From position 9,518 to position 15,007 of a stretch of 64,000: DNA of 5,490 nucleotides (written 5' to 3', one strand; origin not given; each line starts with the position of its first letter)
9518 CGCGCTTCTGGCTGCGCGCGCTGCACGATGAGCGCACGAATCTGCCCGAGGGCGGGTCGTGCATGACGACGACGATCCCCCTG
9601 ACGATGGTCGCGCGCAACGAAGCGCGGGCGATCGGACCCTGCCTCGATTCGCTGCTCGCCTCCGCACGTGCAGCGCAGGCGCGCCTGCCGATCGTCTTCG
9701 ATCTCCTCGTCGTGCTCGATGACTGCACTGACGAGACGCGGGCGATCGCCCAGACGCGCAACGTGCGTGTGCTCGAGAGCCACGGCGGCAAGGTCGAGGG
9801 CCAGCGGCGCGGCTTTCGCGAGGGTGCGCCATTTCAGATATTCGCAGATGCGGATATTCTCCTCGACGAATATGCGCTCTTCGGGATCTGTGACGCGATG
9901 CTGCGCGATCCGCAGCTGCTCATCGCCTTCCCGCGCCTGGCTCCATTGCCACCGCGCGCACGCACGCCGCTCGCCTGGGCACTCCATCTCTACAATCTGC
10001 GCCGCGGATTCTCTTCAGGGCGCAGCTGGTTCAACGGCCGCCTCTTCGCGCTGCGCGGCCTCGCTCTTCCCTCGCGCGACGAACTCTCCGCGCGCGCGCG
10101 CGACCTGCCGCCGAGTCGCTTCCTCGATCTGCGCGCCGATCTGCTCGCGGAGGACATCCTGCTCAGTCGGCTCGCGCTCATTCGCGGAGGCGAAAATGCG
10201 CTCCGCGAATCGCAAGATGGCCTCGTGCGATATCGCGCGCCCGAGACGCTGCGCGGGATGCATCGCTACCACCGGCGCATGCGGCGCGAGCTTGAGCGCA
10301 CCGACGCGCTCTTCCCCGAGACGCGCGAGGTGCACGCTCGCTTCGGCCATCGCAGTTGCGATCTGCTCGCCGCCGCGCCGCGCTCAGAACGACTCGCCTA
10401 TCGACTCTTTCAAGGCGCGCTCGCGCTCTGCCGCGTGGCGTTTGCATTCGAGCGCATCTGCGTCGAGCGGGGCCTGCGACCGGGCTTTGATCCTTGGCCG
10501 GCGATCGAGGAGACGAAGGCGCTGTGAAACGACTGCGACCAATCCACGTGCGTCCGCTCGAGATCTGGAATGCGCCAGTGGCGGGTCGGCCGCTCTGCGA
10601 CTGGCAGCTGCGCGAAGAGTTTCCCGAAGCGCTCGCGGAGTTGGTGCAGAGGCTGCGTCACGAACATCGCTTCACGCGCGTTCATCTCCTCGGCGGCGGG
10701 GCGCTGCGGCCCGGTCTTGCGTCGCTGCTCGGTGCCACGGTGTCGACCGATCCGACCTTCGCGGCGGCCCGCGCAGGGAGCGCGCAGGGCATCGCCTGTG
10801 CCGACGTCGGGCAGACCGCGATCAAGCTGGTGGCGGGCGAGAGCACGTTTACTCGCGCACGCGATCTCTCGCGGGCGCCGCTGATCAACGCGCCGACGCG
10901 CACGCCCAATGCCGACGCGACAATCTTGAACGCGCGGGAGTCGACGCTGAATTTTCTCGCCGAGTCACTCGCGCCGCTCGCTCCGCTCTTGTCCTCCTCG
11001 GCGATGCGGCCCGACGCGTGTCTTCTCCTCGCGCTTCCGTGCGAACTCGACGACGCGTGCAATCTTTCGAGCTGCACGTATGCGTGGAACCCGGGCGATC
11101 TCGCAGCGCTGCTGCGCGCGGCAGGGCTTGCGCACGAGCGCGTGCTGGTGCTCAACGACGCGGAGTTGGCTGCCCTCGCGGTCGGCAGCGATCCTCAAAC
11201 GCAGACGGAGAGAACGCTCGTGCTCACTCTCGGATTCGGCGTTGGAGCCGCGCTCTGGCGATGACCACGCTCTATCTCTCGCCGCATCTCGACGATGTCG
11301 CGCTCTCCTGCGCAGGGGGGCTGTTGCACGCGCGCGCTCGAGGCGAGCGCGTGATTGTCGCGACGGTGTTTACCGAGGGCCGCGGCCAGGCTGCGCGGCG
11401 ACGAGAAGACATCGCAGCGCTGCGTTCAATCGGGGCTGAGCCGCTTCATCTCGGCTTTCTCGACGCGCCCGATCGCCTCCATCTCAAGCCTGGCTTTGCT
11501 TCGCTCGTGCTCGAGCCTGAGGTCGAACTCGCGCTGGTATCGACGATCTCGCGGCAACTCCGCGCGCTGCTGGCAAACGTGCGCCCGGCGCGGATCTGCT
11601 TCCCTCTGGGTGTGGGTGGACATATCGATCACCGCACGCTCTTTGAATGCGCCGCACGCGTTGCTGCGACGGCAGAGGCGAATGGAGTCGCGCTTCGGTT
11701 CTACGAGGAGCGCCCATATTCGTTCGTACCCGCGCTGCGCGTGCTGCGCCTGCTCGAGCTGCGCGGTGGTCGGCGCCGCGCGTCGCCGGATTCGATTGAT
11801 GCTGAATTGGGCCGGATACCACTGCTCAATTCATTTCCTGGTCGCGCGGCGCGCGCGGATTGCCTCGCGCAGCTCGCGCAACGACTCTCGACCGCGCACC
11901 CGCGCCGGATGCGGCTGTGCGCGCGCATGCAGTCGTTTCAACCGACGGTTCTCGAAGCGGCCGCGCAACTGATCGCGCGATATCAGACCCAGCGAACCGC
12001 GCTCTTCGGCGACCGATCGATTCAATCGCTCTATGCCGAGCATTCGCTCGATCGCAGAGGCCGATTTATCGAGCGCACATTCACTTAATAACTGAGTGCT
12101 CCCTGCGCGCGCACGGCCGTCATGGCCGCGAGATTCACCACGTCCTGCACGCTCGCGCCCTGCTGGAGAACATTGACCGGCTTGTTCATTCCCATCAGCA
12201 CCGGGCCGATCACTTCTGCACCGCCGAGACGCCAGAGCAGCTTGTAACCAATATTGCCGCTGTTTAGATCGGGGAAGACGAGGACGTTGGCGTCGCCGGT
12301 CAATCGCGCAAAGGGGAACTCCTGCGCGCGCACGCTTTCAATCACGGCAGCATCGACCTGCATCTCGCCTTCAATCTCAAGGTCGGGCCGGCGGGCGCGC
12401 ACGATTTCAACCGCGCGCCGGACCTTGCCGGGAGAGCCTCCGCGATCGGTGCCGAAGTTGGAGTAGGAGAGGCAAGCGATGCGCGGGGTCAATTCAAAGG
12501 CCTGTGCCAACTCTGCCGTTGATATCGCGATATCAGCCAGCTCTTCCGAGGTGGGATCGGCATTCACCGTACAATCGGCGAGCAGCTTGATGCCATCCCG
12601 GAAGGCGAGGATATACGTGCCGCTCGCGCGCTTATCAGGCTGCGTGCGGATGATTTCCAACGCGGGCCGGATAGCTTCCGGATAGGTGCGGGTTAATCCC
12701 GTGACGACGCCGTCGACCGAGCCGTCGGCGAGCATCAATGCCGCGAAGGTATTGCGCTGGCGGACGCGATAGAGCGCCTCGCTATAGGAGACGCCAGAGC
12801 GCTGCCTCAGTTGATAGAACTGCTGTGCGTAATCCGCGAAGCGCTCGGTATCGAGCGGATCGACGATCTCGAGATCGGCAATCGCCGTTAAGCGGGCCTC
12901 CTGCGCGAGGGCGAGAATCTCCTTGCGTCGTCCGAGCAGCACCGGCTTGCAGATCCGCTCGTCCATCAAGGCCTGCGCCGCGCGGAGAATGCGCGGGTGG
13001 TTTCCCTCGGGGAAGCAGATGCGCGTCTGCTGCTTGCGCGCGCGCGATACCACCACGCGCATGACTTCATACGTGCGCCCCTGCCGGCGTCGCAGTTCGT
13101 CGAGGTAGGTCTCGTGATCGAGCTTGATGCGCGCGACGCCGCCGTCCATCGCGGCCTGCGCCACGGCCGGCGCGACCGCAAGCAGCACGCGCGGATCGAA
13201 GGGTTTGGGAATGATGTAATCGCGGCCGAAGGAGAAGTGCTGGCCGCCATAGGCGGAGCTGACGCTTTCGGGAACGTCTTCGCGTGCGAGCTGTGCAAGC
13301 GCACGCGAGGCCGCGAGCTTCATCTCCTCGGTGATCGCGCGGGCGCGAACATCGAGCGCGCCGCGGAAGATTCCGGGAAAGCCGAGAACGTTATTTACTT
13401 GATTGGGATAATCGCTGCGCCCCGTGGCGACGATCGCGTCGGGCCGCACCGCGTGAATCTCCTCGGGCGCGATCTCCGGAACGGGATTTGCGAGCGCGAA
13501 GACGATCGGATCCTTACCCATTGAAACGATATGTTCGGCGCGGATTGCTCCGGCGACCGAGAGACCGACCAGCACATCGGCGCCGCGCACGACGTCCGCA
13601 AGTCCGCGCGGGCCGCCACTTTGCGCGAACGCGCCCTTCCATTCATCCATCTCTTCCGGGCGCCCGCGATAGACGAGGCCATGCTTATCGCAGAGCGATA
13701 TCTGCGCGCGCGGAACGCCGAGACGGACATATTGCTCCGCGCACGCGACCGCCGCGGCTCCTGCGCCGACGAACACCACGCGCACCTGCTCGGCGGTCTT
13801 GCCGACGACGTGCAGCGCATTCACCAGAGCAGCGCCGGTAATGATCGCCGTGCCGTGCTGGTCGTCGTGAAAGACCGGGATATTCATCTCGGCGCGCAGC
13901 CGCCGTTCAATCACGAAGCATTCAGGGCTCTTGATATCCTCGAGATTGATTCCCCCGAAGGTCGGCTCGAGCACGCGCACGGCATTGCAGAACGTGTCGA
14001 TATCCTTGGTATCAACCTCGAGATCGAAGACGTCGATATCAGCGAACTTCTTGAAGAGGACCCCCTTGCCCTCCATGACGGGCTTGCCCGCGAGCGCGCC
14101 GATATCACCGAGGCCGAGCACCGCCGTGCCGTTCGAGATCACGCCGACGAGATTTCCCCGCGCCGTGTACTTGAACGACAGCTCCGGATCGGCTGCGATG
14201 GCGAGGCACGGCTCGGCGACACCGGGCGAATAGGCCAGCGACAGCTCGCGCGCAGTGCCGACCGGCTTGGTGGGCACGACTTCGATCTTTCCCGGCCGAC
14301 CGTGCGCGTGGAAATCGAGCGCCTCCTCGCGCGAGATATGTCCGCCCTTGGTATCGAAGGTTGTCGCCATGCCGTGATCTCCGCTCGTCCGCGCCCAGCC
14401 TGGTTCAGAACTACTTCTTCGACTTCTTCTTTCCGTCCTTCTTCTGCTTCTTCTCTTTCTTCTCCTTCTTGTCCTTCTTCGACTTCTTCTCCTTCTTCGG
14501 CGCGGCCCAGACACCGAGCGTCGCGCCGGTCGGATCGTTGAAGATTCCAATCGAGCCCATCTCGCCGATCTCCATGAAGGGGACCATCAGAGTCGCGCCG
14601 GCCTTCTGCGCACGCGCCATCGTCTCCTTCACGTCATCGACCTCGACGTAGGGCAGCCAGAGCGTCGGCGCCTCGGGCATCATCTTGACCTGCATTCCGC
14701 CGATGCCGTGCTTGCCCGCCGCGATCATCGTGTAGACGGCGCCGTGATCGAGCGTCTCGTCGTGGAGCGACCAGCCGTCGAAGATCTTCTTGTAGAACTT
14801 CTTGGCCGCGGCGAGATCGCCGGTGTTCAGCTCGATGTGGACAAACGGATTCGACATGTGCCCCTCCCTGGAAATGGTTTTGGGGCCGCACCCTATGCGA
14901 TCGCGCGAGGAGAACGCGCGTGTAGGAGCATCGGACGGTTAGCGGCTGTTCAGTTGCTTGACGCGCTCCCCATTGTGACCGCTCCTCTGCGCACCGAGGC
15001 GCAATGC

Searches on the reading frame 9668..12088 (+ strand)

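Call 26: search_protein_families(library=pfam, proteins=[window:9668-12088:+], max_evalue=0.01)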
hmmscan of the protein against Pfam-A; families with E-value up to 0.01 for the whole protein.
window:9668-12088:+ (806 aa): 1 family
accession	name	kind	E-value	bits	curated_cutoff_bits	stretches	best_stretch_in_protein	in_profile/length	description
PF02585.22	PIG-L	-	2.6e-12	47.8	28.2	1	535-664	1-127/129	GlcNAc-PI de-N-acetylase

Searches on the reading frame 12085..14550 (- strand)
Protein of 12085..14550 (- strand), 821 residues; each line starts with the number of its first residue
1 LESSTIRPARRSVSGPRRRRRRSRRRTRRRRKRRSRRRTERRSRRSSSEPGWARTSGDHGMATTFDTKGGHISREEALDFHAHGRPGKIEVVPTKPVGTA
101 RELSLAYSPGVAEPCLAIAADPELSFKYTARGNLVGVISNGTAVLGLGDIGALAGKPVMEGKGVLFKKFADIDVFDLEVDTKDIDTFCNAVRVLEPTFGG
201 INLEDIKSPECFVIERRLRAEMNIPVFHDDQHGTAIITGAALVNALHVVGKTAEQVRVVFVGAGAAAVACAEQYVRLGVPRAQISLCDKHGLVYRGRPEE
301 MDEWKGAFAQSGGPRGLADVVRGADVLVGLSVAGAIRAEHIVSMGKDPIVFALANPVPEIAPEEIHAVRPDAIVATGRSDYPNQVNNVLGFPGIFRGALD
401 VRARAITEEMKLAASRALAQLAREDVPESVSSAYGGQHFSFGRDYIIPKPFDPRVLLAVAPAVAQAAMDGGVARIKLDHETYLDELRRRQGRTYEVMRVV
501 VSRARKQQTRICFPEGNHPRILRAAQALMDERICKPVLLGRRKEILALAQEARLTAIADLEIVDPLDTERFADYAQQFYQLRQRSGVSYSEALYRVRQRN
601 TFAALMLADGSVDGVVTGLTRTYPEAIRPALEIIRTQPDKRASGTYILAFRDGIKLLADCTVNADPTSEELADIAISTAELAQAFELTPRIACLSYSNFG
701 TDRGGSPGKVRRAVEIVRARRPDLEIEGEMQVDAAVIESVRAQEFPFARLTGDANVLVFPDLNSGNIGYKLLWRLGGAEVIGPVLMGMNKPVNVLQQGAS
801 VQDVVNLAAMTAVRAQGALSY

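Call 26: search_protein_families(library=pfam, proteins=[window:12085-14550:-], max_evalue=0.01)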
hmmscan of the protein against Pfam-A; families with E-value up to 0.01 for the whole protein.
window:12085-14550:- (821 aa): 3 families
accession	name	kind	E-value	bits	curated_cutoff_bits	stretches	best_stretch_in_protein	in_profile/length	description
PF01515.24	PTA_PTB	-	1.6e-105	353.4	24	1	496-812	2-319/319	Phosphate acetyl/butaryl transferase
PF00390.24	malic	-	1e-27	97.6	23.1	1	87-219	2-182/182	Malic enzyme, N-terminal domain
PF03949.21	Malic_M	-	4e-23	82.5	23.5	1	233-428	3-231/258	Malic enzyme, NAD binding domain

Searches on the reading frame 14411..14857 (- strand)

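Call 26: search_protein_families(library=pfam, proteins=[window:14411-14857:-], max_evalue=0.01)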
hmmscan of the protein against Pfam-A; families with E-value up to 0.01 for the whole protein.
window:14411-14857:- (148 aa): 4 families
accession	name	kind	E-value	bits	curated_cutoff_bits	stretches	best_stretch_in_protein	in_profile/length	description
PF00903.31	Glyoxalase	-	4.4e-10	40.4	20.6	1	6-114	3-119/121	Glyoxalase/Bleomycin resistance protein/Dioxygenase superfamily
PF18029.7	Glyoxalase_6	-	3.8e-05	24.7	23.6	1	8-113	2-102/106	Glyoxalase-like domain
PF22677.2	Ble-like_N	-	0.0028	17.8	24.5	1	5-31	2-27/41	Bleomycin resistance protein-like N-terminal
PF13669.12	Glyoxalase_4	-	0.0048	17.6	27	0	7-91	2-94/109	Glyoxalase/Bleomycin resistance protein/Dioxygenase superfamily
